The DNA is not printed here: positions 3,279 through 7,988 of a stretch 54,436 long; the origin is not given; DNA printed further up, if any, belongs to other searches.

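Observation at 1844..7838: Rhs toxin with a very short glycine-rich membrane-like C-terminal domain and a family of paralogous 2-TM immunity candidates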

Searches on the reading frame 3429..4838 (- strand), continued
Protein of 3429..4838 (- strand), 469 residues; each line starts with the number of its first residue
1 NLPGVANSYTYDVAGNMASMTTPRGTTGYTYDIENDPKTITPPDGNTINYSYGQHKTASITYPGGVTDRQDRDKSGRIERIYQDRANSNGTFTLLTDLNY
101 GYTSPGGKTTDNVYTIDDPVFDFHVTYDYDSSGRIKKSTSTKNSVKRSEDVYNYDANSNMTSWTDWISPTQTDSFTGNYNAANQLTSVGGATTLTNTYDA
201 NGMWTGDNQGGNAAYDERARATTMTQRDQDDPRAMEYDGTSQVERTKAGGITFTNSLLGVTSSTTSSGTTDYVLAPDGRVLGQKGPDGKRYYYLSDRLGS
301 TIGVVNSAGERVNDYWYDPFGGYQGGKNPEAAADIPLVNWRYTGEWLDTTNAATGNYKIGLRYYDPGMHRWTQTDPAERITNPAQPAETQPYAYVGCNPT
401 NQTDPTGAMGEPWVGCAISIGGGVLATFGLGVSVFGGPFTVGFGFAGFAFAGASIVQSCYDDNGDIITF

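Call 81: get_annotated_region(hit=H46, flank=2500)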
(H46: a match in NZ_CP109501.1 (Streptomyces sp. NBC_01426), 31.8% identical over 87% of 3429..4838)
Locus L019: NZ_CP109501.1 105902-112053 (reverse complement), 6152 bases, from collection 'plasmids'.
description: Streptomyces sp. NBC_01426 plasmid unnamed1, complete sequence
organism: Streptomyces sp. NBC_01426 (NCBI taxid 2975866)
taxonomy: Bacteria; Actinomycetota; Actinomycetes; Kitasatosporales; Streptomycetaceae; Streptomyces; Streptomyces sp. NBC 01426
host: -; source: -; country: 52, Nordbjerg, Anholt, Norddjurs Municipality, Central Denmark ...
typing (MOB-suite, as given by PLSDB): non-mobilizable
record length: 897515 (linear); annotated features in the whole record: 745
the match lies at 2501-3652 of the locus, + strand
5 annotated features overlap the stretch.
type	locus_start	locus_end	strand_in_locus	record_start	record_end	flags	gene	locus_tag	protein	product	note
CDS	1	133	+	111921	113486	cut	-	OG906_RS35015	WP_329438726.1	ISL3 family transposase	-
CDS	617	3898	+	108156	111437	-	-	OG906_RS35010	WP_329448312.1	RHS repeat-associated core domain-containing protein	-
CDS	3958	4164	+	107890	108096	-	-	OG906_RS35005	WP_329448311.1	hypothetical protein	-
CDS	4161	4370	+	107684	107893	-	-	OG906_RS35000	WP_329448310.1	hypothetical protein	-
CDS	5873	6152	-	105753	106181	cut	-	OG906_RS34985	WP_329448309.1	VOC family protein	-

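Call 82: get_annotated_region(hit=H52, flank=2500)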
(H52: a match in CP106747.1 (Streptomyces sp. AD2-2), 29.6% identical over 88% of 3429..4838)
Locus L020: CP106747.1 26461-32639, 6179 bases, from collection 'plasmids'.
description: Streptomyces sp. AD2-2 plasmid unnamed1
organism: Streptomyces sp. AD2-2 (NCBI taxid 2809700)
taxonomy: Bacteria; Actinomycetota; Actinomycetes; Kitasatosporales; Streptomycetaceae; Streptomyces; Streptomyces sp. AD2-2
host: -; source: cell culture,topsoil; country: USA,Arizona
typing (MOB-suite, as given by PLSDB): mobilizable; replicon rep_cluster_1910; relaxase MOBF
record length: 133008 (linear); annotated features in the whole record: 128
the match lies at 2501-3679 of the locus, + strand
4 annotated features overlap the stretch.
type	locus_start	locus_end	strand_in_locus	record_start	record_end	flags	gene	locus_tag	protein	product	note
CDS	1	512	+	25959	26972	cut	-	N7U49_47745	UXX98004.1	hypothetical protein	-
CDS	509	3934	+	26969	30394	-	-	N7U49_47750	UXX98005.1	RHS repeat protein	-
CDS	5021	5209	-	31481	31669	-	-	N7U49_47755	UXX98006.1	hypothetical protein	-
CDS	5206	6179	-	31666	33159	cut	-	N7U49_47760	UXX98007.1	hypothetical protein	-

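Call 83: get_annotated_region(hit=H54, flank=2500)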
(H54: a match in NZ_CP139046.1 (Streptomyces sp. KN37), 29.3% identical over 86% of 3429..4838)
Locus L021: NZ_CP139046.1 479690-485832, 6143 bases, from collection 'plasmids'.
description: Streptomyces sp. KN37 plasmid unnamed2, complete sequence
organism: Streptomyces sp. KN37 (NCBI taxid 3090667)
taxonomy: Bacteria; Actinomycetota; Actinomycetes; Kitasatosporales; Streptomycetaceae; Streptomyces; Streptomyces sp. KN37
host: -; source: whole organism,Kanas soil; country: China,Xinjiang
typing (MOB-suite, as given by PLSDB): non-mobilizable
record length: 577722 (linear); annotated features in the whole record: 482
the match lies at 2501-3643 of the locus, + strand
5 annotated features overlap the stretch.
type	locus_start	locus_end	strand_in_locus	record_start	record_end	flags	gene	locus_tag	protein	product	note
CDS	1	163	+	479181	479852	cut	-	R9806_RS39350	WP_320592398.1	HNH endonuclease family protein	-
CDS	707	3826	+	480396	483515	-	-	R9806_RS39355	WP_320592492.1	RHS repeat-associated core domain-containing protein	-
CDS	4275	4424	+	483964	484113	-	-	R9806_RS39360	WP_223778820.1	hypothetical protein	-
CDS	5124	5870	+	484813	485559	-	-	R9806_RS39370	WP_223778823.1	hypothetical protein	-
CDS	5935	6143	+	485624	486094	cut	-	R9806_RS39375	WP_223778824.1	hypothetical protein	-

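Call 84: get_annotated_region(hit=H59, flank=2500)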
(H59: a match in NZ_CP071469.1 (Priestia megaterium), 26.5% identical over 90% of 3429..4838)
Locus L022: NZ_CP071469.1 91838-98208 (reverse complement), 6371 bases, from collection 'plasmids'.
description: Priestia megaterium strain H2 plasmid punamed3, complete sequence
organism: Priestia megaterium (NCBI taxid 1404)
taxonomy: Bacteria; Bacillota; Bacilli; Bacillales; Bacillaceae; Priestia; Priestia megaterium
host: -; source: whole organism,Hypersaline environment; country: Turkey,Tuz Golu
typing (MOB-suite, as given by PLSDB): mobilizable; replicon rep_cluster_385; relaxase MOBP
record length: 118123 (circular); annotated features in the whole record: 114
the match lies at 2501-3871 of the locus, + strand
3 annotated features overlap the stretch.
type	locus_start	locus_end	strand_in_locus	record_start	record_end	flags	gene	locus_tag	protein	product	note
CDS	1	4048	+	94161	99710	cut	-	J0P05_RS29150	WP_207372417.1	DNRLRE domain-containing protein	-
CDS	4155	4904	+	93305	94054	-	-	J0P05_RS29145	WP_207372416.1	HEAT repeat domain-containing protein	-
CDS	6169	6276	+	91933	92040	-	-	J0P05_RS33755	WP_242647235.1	MerR family DNA-binding transcriptional regulator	GO:0006355 - regulation of DNA-templated transcription [Evidence IEA]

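Call 85: get_annotated_region(hit=H61, flank=2500)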
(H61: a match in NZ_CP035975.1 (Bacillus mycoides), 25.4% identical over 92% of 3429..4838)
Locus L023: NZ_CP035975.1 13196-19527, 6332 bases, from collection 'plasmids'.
description: Bacillus mycoides strain BPN102 plasmid p232
organism: Bacillus mycoides (NCBI taxid 1405)
taxonomy: Bacteria; Bacillota; Bacilli; Bacillales; Bacillaceae; Bacillus; Bacillus mycoides
host: -; source: cell culture,soil; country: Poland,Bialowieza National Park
typing (MOB-suite, as given by PLSDB): non-mobilizable; replicon rep_cluster_1869
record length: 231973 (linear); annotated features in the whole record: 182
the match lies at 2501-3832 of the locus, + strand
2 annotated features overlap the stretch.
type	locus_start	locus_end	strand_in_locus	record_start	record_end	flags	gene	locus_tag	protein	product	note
CDS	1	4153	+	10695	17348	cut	-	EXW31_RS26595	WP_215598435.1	DNRLRE domain-containing protein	-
CDS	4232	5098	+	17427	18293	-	-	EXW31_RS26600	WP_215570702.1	hypothetical protein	-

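Call 86: get_annotated_region(hit=H58, flank=2500)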
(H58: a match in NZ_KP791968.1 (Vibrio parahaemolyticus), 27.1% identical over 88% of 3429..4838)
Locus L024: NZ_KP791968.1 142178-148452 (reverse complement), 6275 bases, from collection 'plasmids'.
description: Vibrio parahaemolyticus strain 2011VPH2 plasmid pVPH2, complete sequence
organism: Vibrio parahaemolyticus (NCBI taxid 670)
taxonomy: Bacteria; Pseudomonadota; Gammaproteobacteria; Vibrionales; Vibrionaceae; Vibrio; Vibrio parahaemolyticus
host: -; source: -; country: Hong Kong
typing (MOB-suite, as given by PLSDB): conjugative; replicon rep_cluster_1134; relaxase MOBH; mating-pair formation MPF_F
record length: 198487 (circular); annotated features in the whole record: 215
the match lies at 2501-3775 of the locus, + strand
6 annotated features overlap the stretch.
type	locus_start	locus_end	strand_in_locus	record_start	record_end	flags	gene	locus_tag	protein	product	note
CDS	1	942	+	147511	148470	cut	-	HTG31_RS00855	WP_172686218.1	DUF6531 domain-containing protein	-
CDS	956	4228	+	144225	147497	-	-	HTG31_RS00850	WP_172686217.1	RHS repeat-associated core domain-containing protein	-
CDS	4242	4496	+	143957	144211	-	-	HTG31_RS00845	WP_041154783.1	hypothetical protein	-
CDS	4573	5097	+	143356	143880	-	-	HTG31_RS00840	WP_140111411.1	hypothetical protein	-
CDS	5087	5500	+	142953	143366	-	-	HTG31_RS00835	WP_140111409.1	hypothetical protein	-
CDS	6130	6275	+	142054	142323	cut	-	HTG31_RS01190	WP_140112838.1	DUF6444 domain-containing protein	-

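Call 87: get_annotated_region(hit=H68, flank=2500)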
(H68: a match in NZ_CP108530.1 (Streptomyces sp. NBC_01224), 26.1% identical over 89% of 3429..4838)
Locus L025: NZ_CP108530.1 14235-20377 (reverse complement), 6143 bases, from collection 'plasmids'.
description: Streptomyces sp. NBC_01224 plasmid unnamed1, complete sequence
organism: Streptomyces sp. NBC_01224 (NCBI taxid 2903783)
taxonomy: Bacteria; Actinomycetota; Actinomycetes; Kitasatosporales; Streptomycetaceae; Streptomyces; Streptomyces sp. NBC 01224
host: -; source: -; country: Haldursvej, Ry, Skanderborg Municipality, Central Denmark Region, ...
typing (MOB-suite, as given by PLSDB): non-mobilizable; replicon rep_cluster_1910
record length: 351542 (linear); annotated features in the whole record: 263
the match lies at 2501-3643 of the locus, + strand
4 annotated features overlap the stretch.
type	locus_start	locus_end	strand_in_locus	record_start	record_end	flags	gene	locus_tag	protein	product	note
CDS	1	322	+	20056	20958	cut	-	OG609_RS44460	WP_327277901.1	IS3 family transposase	-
CDS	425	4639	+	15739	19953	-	-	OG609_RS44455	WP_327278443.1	RHS repeat-associated core domain-containing protein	-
CDS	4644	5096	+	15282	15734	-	-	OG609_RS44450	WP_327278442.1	SUKH-3 domain-containing protein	-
CDS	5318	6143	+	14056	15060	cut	-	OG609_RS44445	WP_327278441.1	Dyp-type peroxidase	-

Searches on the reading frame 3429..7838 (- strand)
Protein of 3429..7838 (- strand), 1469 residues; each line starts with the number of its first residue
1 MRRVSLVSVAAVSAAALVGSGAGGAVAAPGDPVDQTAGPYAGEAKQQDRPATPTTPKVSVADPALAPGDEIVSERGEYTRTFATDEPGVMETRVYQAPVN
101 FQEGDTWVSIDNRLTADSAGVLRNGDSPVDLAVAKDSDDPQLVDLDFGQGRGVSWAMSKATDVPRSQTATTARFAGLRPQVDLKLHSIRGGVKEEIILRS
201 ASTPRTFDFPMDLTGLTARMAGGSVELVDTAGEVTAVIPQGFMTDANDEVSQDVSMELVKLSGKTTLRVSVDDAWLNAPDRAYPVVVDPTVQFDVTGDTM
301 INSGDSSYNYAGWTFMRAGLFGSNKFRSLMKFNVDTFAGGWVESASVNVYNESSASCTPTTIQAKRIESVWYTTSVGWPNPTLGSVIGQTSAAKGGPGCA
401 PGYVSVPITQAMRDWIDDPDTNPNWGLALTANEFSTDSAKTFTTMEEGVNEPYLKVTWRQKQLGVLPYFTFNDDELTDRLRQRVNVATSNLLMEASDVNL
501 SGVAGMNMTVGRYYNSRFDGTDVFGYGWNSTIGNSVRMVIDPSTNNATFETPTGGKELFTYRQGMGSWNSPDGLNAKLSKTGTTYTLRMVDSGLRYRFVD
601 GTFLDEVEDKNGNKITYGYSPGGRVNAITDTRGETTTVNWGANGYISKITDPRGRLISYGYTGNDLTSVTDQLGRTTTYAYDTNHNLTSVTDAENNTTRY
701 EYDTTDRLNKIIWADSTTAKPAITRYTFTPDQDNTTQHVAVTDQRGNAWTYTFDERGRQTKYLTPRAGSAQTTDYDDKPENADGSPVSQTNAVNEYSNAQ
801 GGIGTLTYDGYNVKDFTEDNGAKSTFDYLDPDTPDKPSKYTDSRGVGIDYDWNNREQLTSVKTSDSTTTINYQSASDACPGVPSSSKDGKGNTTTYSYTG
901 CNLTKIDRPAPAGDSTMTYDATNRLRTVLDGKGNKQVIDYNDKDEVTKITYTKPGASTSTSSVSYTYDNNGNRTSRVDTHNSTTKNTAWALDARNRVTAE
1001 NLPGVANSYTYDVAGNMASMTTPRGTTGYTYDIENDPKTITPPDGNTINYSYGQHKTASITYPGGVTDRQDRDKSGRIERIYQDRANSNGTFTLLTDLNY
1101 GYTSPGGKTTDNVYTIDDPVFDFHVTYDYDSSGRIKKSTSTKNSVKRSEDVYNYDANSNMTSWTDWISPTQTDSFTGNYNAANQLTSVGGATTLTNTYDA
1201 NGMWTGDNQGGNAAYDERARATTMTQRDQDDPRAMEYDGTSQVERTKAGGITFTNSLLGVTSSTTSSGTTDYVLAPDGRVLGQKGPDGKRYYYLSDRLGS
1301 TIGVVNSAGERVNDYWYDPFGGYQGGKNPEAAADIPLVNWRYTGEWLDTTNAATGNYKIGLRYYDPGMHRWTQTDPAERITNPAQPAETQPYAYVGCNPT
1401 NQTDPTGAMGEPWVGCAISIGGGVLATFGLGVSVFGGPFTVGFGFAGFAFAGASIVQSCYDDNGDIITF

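Call 3: search_protein_families(library=pfam, proteins=[window:3429-7838:-], max_evalue=0.1)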
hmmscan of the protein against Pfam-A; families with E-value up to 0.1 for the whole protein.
window:3429-7838:- (1469 aa): 2 families
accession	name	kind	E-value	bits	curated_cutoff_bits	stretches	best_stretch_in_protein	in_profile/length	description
PF05593.20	RHS_repeat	-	4.7e-22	78.3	22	5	664-696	6-37/38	RHS Repeat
PF20148.4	DUF6531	-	1.9e-08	34.9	24.1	1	483-554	3-69/74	Domain of unknown function (DUF6531)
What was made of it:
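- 3429..7838 (-): Rhs/YD polymorphic toxin gene, 1469 aa. It is identical to Janibacter melonis plasmid protein QGX08798.1 (EEW87_17490). PF05593 E 4.7e-22 and PF20148 (call 3).
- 6177..6392 (-): DUF6531 (aa 483-554), a domain found at the N-terminal side of Rhs repeat regions. PF20148, E 1.9e-8 (call 3).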

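Call 6: search_protein_families(library=ncbifam, proteins=[window:3429-7838:-], max_evalue=1)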
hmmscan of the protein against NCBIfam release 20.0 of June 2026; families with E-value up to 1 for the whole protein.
window:3429-7838:- (1469 aa): 3 families
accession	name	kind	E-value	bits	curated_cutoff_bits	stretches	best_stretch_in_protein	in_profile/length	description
TIGR01643.1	YD_repeat_2x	repeat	2.7e-17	62.5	15.8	5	664-701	5-42/42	YD repeat-containing protein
TIGR03696.1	Rhs_assc_core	domain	2.2e-16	60.1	32.5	1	1317-1407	1-75/76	RHS repeat-associated core domain-containing protein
NF041261.1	RHS_core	equivalog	8.8e-10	37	2000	3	611-809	425-617/1261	RHS element core protein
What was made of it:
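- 3429..7838 (-): TIGR01643 and TIGR03696 (call 6).
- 3618..3890 (-): Rhs-associated core domain (aa 1317-1407). It contains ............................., the predicted aspartyl autoprotease and cleavage site. TIGR03696, E 2.2e-16 (call 6).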

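Call 11: find_encoding_contigs(protein=window:3429-7838:-, flank=10000, max_places=6)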
Protein window:3429-7838:- (1469 aa): 8 contigs read that carry it; 3 places shown.
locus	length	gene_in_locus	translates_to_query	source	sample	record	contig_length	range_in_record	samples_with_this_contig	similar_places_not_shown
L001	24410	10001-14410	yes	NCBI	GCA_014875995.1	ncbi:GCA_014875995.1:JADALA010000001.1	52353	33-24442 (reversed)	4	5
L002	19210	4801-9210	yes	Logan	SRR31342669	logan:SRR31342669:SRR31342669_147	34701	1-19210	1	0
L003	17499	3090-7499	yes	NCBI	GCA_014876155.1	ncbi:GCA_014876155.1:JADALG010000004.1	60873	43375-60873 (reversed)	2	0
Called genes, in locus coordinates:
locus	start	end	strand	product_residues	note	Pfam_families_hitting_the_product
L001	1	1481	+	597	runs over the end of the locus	-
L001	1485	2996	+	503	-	-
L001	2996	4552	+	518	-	-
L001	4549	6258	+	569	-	PF02534:T4SS-DNA_transf, PF10412:TrwB_AAD_bind, PF12696:TraG-D_C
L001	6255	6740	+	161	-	PF16259:DUF4913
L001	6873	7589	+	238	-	-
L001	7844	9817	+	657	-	PF15892:BNR_4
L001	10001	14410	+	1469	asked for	PF20148:DUF6531, PF05593:RHS_repeat, PF25023:TEN_YD-shell (weak)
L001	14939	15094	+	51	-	-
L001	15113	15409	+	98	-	-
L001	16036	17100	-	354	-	-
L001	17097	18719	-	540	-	PF03432:Relaxase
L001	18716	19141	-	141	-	-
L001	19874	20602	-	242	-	-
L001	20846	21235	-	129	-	-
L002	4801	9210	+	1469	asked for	PF20148:DUF6531, PF05593:RHS_repeat, PF25023:TEN_YD-shell (weak)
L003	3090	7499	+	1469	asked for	PF20148:DUF6531, PF05593:RHS_repeat, PF25023:TEN_YD-shell (weak)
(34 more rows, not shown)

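Call 22: list_cluster_members(proteins=[P0001, window:3429-7838:-])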
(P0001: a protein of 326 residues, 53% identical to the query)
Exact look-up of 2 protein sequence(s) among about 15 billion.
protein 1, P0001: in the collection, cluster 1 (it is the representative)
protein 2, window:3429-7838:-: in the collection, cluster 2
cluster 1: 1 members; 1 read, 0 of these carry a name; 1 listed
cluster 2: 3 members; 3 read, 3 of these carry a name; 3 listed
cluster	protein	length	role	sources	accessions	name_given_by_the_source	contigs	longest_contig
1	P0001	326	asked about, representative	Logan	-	-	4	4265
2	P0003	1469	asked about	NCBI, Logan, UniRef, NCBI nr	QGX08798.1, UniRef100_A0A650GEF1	hypothetical protein EEW87_17490 (plasmid) [Janibacter melonis] | DUF6531 domain-containing protein n=1 Tax=Janibacter melonis TaxID=262209 ... | hypothetical protein EEW87_17490 [Janibacter melonis]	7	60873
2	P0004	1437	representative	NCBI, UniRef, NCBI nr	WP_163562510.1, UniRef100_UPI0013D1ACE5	RHS repeat-associated core domain-containing protein [Janibacter melonis] | RHS repeat-associated core domain-containing protein n=2 Tax=Janibacter melonis ...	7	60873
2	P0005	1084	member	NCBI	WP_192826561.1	RHS repeat domain-containing protein, partial [Janibacter melonis]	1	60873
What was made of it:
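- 3429..7838 (-): Exact match in NCBI and Logan assemblies (calls 11, 22).
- Tried and rejected: The organism was identified instead by exact protein look-up (calls 11, 22).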
